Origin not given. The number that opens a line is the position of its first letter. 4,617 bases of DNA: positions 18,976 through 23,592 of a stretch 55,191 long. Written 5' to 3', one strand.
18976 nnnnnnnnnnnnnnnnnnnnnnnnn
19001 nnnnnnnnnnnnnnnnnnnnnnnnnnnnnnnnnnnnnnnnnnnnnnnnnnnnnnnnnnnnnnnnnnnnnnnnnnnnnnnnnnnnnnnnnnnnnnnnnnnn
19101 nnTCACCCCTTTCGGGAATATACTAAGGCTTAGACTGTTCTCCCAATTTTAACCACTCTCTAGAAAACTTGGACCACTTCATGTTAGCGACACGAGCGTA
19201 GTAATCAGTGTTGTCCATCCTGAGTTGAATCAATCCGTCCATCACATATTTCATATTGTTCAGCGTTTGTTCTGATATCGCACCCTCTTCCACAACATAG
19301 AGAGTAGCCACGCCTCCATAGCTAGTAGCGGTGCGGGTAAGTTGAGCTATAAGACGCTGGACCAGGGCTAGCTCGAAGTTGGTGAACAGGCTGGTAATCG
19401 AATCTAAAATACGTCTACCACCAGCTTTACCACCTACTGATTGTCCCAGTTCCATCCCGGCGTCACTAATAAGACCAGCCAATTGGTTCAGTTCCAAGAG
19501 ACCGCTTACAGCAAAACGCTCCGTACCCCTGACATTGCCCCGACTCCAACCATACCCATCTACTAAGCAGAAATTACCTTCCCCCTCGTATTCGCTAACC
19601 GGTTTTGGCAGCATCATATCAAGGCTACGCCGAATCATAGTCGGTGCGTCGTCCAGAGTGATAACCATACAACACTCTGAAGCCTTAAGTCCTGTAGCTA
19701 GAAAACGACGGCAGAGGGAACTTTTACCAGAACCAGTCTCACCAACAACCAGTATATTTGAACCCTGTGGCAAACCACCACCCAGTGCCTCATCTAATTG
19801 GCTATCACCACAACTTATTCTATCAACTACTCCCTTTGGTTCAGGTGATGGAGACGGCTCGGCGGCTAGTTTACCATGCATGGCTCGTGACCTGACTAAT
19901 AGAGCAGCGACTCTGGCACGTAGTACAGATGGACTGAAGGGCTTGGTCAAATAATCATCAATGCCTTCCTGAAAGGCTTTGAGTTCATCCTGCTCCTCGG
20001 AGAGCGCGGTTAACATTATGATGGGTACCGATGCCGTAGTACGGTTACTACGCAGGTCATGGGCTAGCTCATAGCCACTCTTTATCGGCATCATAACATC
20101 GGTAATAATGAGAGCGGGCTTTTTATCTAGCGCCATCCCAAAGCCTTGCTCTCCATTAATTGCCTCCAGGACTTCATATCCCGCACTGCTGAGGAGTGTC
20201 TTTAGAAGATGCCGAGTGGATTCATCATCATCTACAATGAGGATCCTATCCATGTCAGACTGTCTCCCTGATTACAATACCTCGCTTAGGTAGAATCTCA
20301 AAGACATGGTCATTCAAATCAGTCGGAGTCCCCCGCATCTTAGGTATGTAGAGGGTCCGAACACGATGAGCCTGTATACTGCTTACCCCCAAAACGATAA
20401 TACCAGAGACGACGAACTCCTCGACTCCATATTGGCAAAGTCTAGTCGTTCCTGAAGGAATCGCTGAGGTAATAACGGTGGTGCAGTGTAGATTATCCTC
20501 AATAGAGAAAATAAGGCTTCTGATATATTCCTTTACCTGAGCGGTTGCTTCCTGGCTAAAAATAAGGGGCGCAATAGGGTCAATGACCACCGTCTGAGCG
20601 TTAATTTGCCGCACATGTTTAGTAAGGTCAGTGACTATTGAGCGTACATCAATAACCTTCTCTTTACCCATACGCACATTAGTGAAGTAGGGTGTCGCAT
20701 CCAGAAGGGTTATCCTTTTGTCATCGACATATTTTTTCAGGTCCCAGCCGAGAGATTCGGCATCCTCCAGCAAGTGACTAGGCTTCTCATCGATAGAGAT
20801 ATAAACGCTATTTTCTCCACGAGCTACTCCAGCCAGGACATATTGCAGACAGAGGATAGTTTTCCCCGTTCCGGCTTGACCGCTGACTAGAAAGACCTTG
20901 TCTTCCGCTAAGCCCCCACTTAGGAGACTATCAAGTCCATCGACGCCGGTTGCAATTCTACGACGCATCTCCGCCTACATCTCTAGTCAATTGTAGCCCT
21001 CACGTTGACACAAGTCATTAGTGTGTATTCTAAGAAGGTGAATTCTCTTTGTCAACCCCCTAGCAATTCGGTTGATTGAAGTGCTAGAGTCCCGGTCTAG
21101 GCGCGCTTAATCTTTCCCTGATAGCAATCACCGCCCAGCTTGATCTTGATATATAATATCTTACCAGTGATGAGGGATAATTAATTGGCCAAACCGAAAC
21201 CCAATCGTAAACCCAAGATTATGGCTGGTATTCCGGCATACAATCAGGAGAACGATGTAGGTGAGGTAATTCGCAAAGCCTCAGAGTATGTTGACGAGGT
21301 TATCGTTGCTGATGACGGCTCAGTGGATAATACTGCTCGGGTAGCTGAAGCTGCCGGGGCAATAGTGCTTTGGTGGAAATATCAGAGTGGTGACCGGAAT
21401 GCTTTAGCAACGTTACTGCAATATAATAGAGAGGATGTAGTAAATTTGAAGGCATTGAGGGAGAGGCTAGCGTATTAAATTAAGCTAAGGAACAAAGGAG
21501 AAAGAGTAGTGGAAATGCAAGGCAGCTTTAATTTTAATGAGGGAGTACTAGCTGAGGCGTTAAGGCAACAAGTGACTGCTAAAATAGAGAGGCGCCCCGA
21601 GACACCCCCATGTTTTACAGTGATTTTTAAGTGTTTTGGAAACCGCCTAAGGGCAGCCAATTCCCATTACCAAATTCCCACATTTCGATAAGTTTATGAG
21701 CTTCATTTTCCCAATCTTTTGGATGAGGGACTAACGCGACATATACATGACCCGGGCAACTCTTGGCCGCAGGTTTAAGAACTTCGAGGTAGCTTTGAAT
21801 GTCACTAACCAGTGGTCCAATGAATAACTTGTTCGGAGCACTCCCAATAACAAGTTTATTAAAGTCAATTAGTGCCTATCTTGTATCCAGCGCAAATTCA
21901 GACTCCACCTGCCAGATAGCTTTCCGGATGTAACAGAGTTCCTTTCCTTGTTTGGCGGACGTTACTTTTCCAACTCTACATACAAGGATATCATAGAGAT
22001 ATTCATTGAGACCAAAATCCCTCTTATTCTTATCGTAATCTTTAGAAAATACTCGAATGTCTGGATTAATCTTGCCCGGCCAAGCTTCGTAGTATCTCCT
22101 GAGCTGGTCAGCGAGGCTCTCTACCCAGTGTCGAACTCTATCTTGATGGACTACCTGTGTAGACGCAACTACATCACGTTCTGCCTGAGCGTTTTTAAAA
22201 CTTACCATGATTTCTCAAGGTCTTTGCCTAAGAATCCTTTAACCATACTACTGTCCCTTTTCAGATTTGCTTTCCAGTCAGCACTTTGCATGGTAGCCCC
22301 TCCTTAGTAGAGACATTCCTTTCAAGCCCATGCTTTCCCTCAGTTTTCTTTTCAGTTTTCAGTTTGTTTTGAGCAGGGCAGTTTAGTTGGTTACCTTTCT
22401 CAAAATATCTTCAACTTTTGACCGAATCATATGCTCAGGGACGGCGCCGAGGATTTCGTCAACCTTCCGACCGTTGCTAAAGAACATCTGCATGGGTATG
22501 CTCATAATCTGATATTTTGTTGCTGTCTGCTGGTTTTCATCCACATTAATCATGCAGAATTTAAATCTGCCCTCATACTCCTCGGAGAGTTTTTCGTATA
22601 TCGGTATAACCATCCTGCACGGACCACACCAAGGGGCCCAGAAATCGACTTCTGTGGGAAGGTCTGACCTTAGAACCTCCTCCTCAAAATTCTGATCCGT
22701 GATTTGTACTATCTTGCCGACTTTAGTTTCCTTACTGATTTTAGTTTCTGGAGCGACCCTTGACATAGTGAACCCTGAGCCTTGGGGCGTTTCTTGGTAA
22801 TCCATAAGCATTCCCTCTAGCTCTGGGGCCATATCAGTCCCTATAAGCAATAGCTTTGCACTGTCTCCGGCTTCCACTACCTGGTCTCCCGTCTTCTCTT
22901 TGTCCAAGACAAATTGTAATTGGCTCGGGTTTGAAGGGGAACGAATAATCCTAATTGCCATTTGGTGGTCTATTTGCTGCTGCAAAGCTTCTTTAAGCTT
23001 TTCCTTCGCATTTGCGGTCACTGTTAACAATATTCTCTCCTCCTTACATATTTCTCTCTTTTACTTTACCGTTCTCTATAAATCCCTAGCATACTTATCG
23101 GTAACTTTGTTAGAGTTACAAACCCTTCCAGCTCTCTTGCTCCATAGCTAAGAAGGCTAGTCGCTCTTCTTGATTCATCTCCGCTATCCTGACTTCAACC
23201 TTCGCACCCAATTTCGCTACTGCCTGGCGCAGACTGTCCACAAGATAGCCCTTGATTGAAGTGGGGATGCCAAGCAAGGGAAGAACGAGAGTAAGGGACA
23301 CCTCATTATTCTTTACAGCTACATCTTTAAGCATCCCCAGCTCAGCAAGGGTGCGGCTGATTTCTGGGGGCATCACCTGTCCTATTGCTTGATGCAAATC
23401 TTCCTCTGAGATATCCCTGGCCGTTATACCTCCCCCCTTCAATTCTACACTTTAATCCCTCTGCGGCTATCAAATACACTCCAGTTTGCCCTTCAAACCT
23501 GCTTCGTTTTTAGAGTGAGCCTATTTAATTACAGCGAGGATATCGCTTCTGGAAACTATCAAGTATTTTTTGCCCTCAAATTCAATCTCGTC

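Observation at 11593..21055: Eight-gene operon coupling three KaiC/RecA-like ATPases and a phosphorelay to trehalose synthase and a cellulose-synthase-like GT2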

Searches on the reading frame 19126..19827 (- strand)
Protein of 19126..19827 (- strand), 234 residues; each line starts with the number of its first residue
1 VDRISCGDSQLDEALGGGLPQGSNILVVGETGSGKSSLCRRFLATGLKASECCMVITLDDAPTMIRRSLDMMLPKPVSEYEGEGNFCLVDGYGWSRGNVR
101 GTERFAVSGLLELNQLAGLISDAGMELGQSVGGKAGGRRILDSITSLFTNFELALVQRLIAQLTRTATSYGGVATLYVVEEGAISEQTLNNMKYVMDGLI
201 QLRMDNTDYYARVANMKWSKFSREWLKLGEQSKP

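Call 21: find_related_loci(query=A2, collection=genome_contigs, flank=10000)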
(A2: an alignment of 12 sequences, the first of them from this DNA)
Query A2 (234 aa) in genome_contigs; peptide patterns used: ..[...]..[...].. (x = any residue, [..] = any of these).
96 stretches matched a pattern; 69 encode a relative of the query (tblastn E <= 1e-3); 69 distinct loci.
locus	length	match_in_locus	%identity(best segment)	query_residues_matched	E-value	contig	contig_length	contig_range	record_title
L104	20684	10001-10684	59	2-230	9e-92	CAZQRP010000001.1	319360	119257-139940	MAG TPA_asm: uncultured Dehalococcoidales bacterium isolate binchicken_co178_251 genome assembly, contig: NODE_42_length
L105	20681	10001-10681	60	1-228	1e-90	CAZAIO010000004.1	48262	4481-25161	MAG TPA_asm: uncultured Dehalococcoidales bacterium isolate binchicken_co129_861 genome assembly, contig: NODE_1752_leng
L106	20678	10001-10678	58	3-228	2e-88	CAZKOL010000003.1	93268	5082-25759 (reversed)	MAG TPA_asm: uncultured Dehalococcoidales bacterium isolate SRP178699_co2_170 genome assembly, contig: NODE_37_length_93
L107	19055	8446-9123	57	3-228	4e-84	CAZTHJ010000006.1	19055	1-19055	MAG TPA_asm: uncultured Dehalococcoidales bacterium isolate SRP080215_co1_65 genome assembly, contig: NODE_1816_length_1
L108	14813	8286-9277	54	1-228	9e-82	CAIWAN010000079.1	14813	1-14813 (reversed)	MAG: uncultured Candidatus Marinamargulisbacteria bacterium isolate LJ_bin-3332 genome assembly, contig: bin-3332:079/11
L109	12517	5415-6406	53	1-228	8e-81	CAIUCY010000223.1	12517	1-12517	MAG: uncultured Candidatus Marinamargulisbacteria bacterium isolate AM_bin-3330 genome assembly, contig: bin-3330:223/25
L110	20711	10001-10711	53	1-234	4e-80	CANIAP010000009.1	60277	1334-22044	MAG: bacterium isolate RE-9nov16-181 genome assembly, contig: RE-9nov16-C729, whole genome shotgun sequence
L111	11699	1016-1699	52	1-228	7e-80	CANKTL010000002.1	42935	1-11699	MAG: bacterium isolate TH-Jun18-244 genome assembly, contig: TH-Jun18-C1575, whole genome shotgun sequence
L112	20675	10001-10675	53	1-225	1e-78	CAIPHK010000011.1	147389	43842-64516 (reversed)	uncultured bacterium isolate KT_bin-0310 genome assembly, contig: bin-0310:11/46, whole genome shotgun sequence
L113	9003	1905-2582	51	1-226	2e-78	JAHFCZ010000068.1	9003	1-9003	MAG: bacterium isolate nzgw233 NODE_6028_length_9004_cov_4.436789, whole genome shotgun sequence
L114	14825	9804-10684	48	1-231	9e-78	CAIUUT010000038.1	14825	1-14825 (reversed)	MAG: uncultured Candidatus Marinamargulisbacteria bacterium isolate Ki3-D4_bin-163 genome assembly, contig: bin-163:038/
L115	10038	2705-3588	50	1-228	8e-78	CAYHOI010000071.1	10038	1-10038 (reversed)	MAG TPA_asm: uncultured Candidatus Marinamargulisbacteria bacterium isolate ERP119705_co14_521 genome assembly, contig:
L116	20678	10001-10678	53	1-226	6e-78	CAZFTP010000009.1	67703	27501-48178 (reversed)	MAG TPA_asm: uncultured Candidatus Marinamargulisbacteria bacterium isolate SRP090828_co4_176 genome assembly, contig: N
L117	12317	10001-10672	51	3-226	3e-77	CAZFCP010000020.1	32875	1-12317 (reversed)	MAG TPA_asm: uncultured Candidatus Marinamargulisbacteria bacterium isolate SRP219642_co4_549 genome assembly, contig: N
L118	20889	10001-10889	50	1-230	8e-77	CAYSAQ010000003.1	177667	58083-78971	MAG TPA_asm: uncultured Candidatus Marinamargulisbacteria bacterium isolate binchicken_co47_117 genome assembly, contig:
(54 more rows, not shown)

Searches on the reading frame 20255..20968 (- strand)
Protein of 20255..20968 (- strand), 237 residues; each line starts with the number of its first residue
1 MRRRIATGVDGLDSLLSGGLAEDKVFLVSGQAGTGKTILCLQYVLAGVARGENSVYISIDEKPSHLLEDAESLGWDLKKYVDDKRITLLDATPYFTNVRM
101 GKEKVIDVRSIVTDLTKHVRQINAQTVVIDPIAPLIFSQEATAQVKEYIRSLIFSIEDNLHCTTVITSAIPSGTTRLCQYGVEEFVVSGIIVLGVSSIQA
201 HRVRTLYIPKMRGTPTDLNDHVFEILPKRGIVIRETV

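Call 4: search_protein_families(library=pfam, proteins=[window:20255-20968:-], max_evalue=0.01)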
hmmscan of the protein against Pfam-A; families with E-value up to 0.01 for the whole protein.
window:20255-20968:- (237 aa): 11 families
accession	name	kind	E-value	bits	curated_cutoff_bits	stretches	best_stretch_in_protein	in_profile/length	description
PF06745.19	ATPase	-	2.9e-65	220.3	26.6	1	6-235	2-228/231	KaiC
PF13481.12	AAA_25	-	3.3e-08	33.8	27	1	12-140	22-160/195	AAA domain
PF25199.1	nSTAND_NTPase5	-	5.9e-05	23.4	34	1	23-66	41-84/145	Novel STAND NTPase 5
PF09848.15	SLFN-g3_helicase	-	0.00014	21.7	24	1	24-68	2-48/354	Schlafen group 3, DNA/RNA helicase domain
PF05625.17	PAXNEB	-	0.00075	19.1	28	1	5-68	19-83/366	PAXNEB protein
PF14417.12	MEDS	-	0.00077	19.8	29.8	1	41-121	18-93/161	MEDS: MEthanogen/methylotroph, DcmR Sensory domain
PF20720.3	nSTAND3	-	0.0011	19.2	27.2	1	20-61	14-56/155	Novel STAND NTPase 3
PF13401.12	AAA_22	-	0.0018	19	27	0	24-62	6-44/130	AAA domain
PF03796.21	DnaB_C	-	0.0021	17.9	27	1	5-66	2-63/255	DnaB-like helicase C terminal domain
PF08423.17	Rad51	-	0.0027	17.5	22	0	4-43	7-46/244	Rad51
PF13173.12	AAA_14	-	0.0084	16.5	27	0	23-90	2-69/129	AAA domain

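Call 27: search_solved_structures(query=window:20255-20968:-, max_evalue=0.001)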
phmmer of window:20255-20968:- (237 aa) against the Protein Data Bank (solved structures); distinct sequences matched with E-value up to 0.001: 52.
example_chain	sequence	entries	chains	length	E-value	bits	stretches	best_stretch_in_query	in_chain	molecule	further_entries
8zn5_B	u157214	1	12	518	3.8e-46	160.6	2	4-233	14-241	KaiC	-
8zn6_F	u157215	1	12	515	1.1e-41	146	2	4-225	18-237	KaiC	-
7x1z_A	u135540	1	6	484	1e-39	139.6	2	5-226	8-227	Circadian clock oscillator protein KaiC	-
3s1a_A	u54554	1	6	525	1.5e-39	139.1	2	5-226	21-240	Circadian clock protein kinase kaiC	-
9ofh_A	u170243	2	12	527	1.5e-39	139.1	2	5-226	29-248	Circadian clock oscillator protein KaiC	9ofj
7x1y_A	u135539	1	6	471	2.6e-39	138.3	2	5-226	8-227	Circadian clock oscillator protein KaiC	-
7s65_A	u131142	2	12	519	2.6e-39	138.3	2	5-226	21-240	Circadian clock protein kinase KaiC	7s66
7dyi_A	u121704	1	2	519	3.1e-39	138.1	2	5-226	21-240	Circadian clock protein kinase KaiC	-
3k0c_A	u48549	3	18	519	3.3e-39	138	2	5-226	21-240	Circadian clock protein kinase KaiC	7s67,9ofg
3k09_A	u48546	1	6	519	3.5e-39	137.9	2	5-226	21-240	Circadian clock protein kinase kaiC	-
7dyk_A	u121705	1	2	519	3.6e-39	137.8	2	5-226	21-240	Circadian clock protein kinase KaiC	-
4ijm_A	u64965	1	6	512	3.6e-39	137.8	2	5-226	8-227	Circadian clock protein kinase KaiC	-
3k0f_A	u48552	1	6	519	3.7e-39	137.8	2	5-226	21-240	Circadian clock protein kinase KaiC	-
8wve_A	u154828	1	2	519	3.7e-39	137.8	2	5-226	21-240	Circadian clock oscillator protein KaiC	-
3jzm_A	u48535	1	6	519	3.8e-39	137.8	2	5-226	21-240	Circadian clock protein kinase kaiC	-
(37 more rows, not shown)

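Call 41: search_protein_families(library=ncbifam, proteins=[window:20255-20968:-], max_evalue=0.00001)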
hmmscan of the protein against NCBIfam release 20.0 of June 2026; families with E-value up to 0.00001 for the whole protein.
window:20255-20968:- (237 aa): 12 families
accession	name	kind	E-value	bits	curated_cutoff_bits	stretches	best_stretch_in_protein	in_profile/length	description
NF006799.0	PRK09302.1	equivalog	3.4e-44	151.3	408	1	4-233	12-238/515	circadian clock protein KaiC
TIGR03877.1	thermo_KaiC_1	hypoth_equivalog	9.5e-39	133.3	307.25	1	3-234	2-233/238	KaiC domain-containing protein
TIGR03880.1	KaiC_arch_3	hypoth_equivalog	5.8e-33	114.3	249.45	1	8-214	1-199/224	KaiC domain-containing protein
TIGR02655.1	circ_KaiC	equivalog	1.2e-32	113.2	546.25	1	4-225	2-221/484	circadian clock protein KaiC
TIGR03881.1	KaiC_arch_4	hypoth_equivalog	2.7e-32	112.3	247.8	1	3-235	1-230/231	KaiC domain-containing protein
NF052589.1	ArlH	equivalog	2.2e-16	60.2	215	1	9-234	6-224/229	archaellum protein ArlH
NF004723.0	PRK06067.1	subfamily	1e-14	54.6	194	1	5-233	16-235/243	flagellar accessory protein FlaH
TIGR03878.1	thermo_KaiC_2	hypoth_equivalog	8.9e-13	48.1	232.2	1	18-191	31-196/259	KaiC domain-containing protein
NF006320.0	PRK08533.1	equivalog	6.7e-11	42.2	215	1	6-152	7-146/230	flagellar accessory protein FlaH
TIGR00416.1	sms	equivalog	1.6e-07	30.4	403.05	1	3-139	74-186/454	DNA repair protein RadA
NF006861.0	PRK09361.1-1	equivalog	4.2e-06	26.5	278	1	2-59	2-59/235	DNA repair and recombination protein RadB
TIGR02237.1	recomb_radB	equivalog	7.7e-06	25.9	172.4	0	12-58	1-47/210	DNA repair and recombination protein RadB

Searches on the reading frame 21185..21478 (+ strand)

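Call 36: search_protein_families(library=pfam, proteins=[window:21185-21478:+], max_evalue=0.001)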
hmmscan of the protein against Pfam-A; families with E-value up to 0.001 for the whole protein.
window:21185-21478:+ (97 aa): 2 families
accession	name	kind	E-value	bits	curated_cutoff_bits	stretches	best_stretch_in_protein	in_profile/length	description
PF00535.33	Glycos_transf_2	-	2.4e-09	37.8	23.3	1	16-86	4-82/168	Glycosyl transferase family 2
PF13482.12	RNase_H_2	-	1.1e-07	32.4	22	1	50-95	118-164/165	RNase_H superfamily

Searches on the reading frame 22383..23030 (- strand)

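Call 36: search_protein_families(library=pfam, proteins=[window:22383-23030:-], max_evalue=0.001)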
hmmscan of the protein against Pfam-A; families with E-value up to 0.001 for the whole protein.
window:22383-23030:- (215 aa): 7 families
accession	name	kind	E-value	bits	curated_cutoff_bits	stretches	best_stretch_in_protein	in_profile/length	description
PF00085.26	Thioredoxin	-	4.2e-28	97.8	23.5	1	107-207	2-102/103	Thioredoxin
PF13098.12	Thioredoxin_2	-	8.7e-06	26.5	27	1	125-203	7-101/104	Thioredoxin-like domain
PF14595.12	Thioredoxin_9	-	1.6e-05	25.2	25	1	130-201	48-121/129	Thioredoxin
PF13905.12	Thioredoxin_8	-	6.2e-05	23.7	27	1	128-172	6-52/94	Thioredoxin-like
PF00578.27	AhpC-TSA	-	0.00014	22.3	26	1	128-199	30-103/124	AhpC/TSA family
PF04756.19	OST3_OST6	-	0.00017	21.6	27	1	134-188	45-106/294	OST3 / OST6 family, transporter family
PF08534.16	Redoxin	-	0.00078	19.7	26.6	0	128-171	33-78/148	Redoxin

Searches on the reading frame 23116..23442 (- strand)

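Call 36: search_protein_families(library=pfam, proteins=[window:23116-23442:-], max_evalue=0.001)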
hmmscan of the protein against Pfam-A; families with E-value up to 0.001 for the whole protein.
window:23116-23442:- (108 aa): 1 family
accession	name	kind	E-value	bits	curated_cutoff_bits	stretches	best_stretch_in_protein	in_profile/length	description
PF01883.24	FeS_assembly_P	-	2.7e-08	34.4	23.5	1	14-85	2-72/73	Iron-sulfur cluster assembly protein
